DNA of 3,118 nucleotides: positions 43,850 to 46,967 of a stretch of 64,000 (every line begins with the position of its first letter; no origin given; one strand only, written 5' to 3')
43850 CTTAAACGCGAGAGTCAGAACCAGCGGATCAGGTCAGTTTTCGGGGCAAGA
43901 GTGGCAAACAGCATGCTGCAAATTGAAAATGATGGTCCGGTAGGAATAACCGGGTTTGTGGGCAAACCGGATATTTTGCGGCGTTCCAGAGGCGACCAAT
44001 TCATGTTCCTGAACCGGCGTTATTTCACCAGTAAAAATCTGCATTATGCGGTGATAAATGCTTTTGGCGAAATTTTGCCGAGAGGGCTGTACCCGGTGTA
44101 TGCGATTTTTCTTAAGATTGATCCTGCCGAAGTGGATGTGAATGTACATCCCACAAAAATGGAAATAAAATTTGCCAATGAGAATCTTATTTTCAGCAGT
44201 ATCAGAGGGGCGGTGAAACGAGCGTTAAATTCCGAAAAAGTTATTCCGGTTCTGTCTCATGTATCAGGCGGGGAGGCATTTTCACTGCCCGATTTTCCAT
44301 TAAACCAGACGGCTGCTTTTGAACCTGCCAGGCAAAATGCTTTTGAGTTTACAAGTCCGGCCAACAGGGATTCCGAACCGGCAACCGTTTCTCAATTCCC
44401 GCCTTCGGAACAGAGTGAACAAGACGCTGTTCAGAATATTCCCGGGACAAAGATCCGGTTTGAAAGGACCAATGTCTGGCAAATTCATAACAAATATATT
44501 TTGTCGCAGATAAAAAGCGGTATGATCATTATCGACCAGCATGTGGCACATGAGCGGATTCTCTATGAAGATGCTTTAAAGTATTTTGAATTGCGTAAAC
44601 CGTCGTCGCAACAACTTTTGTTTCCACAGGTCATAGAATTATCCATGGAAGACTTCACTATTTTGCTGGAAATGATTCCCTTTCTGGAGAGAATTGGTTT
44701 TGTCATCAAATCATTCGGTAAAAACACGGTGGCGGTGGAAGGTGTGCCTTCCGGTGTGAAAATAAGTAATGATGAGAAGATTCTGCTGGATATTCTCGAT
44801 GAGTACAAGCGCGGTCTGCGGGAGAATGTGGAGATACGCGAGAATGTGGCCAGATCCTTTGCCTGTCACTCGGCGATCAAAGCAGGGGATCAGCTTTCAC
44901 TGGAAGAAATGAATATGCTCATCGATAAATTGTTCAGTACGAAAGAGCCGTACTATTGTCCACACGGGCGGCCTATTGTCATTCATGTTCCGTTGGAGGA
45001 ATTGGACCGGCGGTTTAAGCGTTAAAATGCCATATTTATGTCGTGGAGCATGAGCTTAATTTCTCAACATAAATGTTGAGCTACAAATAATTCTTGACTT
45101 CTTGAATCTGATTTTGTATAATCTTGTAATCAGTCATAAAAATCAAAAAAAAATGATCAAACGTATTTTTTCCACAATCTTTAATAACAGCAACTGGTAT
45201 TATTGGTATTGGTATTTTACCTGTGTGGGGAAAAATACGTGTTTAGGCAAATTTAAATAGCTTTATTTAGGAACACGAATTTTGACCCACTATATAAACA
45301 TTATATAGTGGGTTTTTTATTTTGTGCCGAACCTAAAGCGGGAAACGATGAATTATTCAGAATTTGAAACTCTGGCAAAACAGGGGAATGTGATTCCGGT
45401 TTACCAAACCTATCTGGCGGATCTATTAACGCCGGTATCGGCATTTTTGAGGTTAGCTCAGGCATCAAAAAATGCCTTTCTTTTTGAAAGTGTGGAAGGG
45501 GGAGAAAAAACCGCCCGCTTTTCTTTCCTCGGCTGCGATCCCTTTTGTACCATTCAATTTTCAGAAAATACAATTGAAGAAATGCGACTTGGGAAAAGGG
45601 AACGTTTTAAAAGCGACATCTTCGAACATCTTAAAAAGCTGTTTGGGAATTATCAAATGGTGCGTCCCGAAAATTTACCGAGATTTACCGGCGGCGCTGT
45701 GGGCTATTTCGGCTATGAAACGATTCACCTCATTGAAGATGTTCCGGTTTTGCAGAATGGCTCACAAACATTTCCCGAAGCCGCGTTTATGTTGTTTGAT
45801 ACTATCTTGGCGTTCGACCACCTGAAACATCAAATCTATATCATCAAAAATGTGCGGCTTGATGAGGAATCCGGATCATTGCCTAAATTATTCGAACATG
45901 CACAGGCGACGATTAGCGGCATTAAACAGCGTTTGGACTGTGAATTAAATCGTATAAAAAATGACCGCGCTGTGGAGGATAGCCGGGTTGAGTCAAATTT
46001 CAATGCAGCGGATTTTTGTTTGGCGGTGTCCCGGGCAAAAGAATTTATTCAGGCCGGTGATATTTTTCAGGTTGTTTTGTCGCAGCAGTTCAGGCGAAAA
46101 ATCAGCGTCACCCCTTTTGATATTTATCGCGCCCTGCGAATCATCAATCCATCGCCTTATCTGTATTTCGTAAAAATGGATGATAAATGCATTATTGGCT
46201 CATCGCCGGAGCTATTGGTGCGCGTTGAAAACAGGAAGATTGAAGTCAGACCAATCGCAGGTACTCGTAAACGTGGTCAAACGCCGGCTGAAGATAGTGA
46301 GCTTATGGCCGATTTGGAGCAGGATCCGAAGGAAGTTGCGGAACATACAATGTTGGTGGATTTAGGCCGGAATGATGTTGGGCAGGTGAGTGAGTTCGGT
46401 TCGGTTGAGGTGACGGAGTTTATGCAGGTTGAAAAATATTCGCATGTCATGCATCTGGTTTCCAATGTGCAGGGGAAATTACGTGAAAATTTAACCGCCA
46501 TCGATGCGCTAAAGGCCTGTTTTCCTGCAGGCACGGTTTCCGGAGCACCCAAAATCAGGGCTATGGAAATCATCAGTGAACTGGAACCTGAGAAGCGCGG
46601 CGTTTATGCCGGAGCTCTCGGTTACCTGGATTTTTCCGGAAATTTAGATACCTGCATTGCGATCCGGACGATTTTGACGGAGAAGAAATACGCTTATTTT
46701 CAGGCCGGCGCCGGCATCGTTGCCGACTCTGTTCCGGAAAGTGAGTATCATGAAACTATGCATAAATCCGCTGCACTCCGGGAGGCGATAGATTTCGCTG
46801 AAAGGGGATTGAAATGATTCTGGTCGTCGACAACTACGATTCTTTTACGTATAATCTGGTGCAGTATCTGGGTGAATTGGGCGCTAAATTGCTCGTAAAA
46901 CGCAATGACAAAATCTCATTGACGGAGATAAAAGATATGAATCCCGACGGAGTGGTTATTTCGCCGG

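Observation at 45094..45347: Ribosome-mediated attenuator whose leader peptide has eight consecutive aromatic codons (3 Trp, 4 Tyr, 1 Phe) in front of a 15-gene aromatic supraoperon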

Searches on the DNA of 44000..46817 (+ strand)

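Call 3: search_rna_families(source=window, start=44000, end=46500, threshold=evalue, max_evalue=10, show_alignments=3)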
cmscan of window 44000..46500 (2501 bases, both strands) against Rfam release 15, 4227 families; matches with E-value up to 10: 7.
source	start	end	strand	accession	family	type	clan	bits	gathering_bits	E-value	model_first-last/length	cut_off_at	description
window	45557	45638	+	RF01597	snoR22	Gene; snRNA; snoRNA; CD-box;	-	33.5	50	0.027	1-83/83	no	small nucleolar RNA snoR22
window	45240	45324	+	RF04312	trpB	Cis-reg;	-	27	59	0.57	1-107/107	no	trpB ncRNA motif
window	45143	45249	+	RF00038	PrfA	Cis-reg; thermoregulator;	-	21.6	88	7.6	1-132/132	no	PrfA thermoregulator UTR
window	45916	45968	-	RF03554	mir-92_2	Gene; miRNA;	-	18.6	70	4.1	16-68/84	no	mir-92_2 microRNA precursor family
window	45454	45621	+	RF01264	snR83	Gene; snRNA; snoRNA; HACA-box;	CL00023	15.7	75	1.5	1-308/308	no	Small nucleolar RNA snR83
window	46071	46148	-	RF00195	RsmY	Gene; sRNA;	CL00106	14.4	57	1.7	1-121/121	no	RsmY RNA family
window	45285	45313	+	RF02671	Ysr35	Gene; sRNA;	-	12.2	428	1.9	78-108/339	no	Yersinia sRNA 35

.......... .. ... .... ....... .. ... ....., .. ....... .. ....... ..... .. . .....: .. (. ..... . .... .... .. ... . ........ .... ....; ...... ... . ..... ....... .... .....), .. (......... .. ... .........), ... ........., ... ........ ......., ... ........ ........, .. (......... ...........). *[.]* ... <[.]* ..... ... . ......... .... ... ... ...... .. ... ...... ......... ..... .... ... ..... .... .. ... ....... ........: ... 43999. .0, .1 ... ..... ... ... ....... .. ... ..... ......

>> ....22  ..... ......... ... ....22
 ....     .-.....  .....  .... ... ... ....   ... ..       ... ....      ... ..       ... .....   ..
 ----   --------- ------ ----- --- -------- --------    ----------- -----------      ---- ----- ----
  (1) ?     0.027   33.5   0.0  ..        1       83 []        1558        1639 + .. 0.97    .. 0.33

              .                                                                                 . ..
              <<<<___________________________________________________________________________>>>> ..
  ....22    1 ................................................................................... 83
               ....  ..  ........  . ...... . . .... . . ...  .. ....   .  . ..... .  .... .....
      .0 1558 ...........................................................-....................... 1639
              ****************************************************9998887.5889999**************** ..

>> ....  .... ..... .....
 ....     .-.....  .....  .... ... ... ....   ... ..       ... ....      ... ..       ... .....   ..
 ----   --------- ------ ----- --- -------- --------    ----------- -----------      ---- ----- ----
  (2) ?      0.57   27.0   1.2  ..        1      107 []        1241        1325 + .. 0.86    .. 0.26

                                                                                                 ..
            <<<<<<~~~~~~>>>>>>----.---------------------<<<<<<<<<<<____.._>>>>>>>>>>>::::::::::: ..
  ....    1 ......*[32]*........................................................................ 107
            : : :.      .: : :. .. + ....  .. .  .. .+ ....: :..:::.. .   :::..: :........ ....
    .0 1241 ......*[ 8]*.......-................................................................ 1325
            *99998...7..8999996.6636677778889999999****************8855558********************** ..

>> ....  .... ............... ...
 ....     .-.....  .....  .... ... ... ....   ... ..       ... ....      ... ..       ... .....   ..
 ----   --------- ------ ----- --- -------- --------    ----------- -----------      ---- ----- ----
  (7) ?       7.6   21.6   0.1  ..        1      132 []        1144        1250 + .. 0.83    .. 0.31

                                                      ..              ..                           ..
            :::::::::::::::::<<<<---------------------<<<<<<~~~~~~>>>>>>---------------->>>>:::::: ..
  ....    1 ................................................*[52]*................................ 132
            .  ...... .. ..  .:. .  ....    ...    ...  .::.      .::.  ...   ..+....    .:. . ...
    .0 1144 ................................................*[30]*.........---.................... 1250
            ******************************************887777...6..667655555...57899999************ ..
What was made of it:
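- On Rfam leader families (Trp_leader and other curated amino-acid leaders): No leader family appears even at E up to 10 in 44000-46500 (call 3).
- On trpB motif (RF04312): Only the terminator half aligns convincingly (call 3).
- Closest known: trpB motif RNA. Different: The score is 27 bits against a gathering score of 59, and only the terminator aligns (call 3).
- There is a weak sub-threshold hit to the trpB riboswitch-candidate motif RF04312 (27 bits, E = 0.57, call 3).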

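Call 72: search_rna_families(sources=[L012, L013, L097, L101, L102, L105], threshold=gathering)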
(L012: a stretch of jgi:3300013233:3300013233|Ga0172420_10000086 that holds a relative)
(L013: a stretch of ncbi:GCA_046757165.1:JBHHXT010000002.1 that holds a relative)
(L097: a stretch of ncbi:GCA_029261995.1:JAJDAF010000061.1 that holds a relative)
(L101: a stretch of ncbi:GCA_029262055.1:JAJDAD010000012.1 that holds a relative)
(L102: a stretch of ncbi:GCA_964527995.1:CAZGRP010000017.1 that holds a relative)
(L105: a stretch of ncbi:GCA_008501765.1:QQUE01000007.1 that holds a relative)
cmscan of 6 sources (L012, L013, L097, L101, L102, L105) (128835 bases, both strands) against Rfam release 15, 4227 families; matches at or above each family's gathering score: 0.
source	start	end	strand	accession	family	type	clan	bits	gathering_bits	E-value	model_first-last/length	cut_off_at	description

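Call 75: build_rna_model(alignment_id=A4)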
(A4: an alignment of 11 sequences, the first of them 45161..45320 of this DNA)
Model R1 built from alignment A4 (11 sequences, 193 columns); structure: RNAalifold consensus.
model positions 154; base pairs 22; branch points 1; effective number of sequences 6.54; information 0.59 bits per position. Calibrated on 0.2 Mb of random sequence (short: E-values are rough).
structure used (alignment columns):
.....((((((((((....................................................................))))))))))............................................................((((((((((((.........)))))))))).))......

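Call 77: search_with_rna_model(model_id=R1, sources=[window, L001, L002, L003, L004, L005, L006, L009, L010, L012, L013, L016, L017, L018, L019, L020, L021, L022, L023, L024, L025, L026, L027, L028, L029, L030, L031, L032, L033, L034, L035, L036, L037, L038, L039, L040, L041, L042, L043, L044, L045, L046, L047, L048, L049, L050, L051, L052, L053, L054, L055, L056, L057, L058, L059, L060, L061, L062, L063, L064, L065, L066, L067, L068, L069, L070, L071, L072, L073, L074, L075, L076, L077, L078, L079, L080, L081, L082, L083, L084, L086, L087, L088, L089, L090, L091, L092, L093, L094, L095, L096, L097, L098, L100, L101, L102, L103, L104, L105, L106], max_evalue=1)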
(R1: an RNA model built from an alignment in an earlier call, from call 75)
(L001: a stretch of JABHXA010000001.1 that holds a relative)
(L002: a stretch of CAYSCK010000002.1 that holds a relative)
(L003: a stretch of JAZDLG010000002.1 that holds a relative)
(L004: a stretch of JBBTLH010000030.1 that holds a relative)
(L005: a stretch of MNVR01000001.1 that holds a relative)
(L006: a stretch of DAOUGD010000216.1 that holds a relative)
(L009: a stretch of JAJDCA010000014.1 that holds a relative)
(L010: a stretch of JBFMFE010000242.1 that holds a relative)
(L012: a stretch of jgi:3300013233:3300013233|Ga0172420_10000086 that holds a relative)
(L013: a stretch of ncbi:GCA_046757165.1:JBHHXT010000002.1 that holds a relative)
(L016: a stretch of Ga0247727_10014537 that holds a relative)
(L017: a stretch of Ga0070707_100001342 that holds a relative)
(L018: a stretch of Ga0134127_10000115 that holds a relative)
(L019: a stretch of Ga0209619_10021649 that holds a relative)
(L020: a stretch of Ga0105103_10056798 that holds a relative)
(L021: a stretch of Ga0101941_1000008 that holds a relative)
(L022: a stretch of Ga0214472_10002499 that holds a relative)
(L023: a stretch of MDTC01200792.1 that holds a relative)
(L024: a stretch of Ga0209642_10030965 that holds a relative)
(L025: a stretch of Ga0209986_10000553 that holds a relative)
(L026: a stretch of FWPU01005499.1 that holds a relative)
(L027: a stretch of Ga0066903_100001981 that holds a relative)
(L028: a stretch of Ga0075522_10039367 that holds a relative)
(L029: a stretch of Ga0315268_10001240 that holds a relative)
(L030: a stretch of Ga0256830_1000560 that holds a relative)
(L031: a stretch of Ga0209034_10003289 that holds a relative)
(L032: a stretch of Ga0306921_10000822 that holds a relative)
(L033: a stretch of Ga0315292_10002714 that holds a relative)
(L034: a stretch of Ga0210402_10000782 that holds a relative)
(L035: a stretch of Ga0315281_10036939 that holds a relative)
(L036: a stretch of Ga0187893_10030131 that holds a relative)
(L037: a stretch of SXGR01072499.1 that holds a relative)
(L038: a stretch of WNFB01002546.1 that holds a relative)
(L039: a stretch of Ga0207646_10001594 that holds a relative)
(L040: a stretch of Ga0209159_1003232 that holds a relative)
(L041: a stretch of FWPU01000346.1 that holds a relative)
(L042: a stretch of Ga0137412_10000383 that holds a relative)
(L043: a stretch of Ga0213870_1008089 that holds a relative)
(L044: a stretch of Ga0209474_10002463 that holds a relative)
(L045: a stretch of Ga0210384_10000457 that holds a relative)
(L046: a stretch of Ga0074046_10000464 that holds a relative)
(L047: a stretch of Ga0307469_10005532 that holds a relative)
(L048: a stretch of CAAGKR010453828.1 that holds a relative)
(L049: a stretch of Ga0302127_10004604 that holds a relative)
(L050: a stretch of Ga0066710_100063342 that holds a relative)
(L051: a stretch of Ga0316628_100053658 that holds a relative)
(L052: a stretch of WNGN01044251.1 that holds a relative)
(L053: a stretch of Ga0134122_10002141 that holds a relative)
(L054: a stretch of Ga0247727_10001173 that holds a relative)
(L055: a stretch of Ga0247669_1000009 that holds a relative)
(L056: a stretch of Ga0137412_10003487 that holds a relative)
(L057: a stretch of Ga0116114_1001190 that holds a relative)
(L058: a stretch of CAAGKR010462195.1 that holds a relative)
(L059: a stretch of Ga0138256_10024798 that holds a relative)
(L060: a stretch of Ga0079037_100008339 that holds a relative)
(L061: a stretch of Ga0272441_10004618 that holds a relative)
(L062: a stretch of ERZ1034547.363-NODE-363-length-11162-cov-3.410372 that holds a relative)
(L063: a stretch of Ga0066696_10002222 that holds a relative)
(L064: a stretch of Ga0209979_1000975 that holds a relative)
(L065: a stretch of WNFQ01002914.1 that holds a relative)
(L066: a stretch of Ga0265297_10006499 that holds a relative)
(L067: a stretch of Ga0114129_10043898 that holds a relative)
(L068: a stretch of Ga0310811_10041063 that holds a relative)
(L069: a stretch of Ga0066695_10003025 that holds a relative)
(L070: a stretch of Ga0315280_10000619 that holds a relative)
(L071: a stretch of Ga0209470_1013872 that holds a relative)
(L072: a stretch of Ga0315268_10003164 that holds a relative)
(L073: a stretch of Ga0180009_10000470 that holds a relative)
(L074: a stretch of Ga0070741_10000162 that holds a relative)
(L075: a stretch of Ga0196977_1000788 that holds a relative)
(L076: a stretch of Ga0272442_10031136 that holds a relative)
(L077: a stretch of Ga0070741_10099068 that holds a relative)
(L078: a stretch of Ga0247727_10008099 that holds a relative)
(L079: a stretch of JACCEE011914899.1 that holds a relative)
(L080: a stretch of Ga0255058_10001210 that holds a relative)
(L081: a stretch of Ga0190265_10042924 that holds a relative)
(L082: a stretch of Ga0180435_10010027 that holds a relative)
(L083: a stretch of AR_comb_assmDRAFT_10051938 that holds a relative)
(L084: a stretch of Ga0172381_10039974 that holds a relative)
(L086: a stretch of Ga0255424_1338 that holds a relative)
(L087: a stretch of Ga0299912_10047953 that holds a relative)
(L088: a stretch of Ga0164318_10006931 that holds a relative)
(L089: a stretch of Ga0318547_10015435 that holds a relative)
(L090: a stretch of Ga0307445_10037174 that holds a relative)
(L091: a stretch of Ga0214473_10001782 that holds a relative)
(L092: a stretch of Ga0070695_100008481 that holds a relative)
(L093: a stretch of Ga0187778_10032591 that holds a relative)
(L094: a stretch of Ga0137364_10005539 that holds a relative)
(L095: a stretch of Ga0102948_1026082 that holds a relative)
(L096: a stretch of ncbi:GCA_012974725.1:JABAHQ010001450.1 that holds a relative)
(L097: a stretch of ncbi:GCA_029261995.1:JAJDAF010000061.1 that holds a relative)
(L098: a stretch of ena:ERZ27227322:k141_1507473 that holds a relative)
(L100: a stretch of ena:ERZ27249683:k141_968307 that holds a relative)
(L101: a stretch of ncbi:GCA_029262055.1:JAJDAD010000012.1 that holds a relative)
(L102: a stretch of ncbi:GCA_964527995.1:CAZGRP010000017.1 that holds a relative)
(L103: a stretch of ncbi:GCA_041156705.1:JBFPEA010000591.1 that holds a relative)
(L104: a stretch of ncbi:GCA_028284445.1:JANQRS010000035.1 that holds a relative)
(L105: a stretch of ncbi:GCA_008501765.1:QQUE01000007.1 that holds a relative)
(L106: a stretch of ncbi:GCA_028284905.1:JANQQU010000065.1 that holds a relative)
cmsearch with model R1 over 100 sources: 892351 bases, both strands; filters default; matches with E-value up to 1: 23.
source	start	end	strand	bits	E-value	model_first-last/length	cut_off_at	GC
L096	9390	9552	+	134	1.3e-27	1-154/154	no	0.36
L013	9840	9988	+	131.6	4.7e-27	1-154/154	no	0.41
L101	9837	9987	+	124.9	1.6e-25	1-154/154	no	0.46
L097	9839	9986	+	120.2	2e-24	1-154/154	no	0.43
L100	6211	6365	+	114.9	3.4e-23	1-154/154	no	0.41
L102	9816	9982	+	110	4.7e-22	1-154/154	no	0.5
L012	9815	9974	+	106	3.9e-21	1-154/154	no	0.37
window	45161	45320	+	96.2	7.1e-19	1-154/154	no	0.29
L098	9793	9961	+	92.9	4.2e-18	1-154/154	no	0.38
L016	2798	2957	+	85.8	1.8e-16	1-154/154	no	0.48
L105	9796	9944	+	74.2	8.8e-14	1-154/154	no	0.32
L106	4146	4296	+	33.2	0.00025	1-154/154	no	0.46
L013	9953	10005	-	27.7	0.0047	96-148/154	no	0.34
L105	9905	9999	-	27.7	0.0048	1-154/154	no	0.28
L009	14230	14369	+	25.9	0.013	1-154/154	no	0.34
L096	9516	9560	-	25.5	0.015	105-148/154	no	0.24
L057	2845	2984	+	24.7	0.024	1-154/154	no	0.34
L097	9952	9992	-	22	0.1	107-148/154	no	0.39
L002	56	188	+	19.9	0.31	1-154/154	no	0.39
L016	2916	3019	-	18.7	0.59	1-154/154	no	0.39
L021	2794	2924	+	18.6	0.6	1-154/154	no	0.56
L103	9816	9959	+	18.1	0.8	1-154/154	no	0.45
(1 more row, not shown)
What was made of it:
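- It reaches L106 at 33 bits (call 77). The region is 29% G+C (call 77), and such sequence readily gives hairpins, T-runs and promoter-like hexamers.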

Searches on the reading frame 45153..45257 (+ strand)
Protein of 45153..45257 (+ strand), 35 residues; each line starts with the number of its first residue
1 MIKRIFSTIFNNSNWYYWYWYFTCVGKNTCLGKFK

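Call 63: search_protein_representatives(protein=window:45153-45257:+)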
Query: 35 residues. Proteins with E-value up to 0.001 (for the whole library): 3; up to 1e-10: 0; up to 1e-30: 0. The best 3 are listed.
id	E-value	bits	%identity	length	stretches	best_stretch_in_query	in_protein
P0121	5.8e-07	44.3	28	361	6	5-26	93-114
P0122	1.9e-04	36.6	45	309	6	10-29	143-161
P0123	5.8e-04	35.1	34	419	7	3-34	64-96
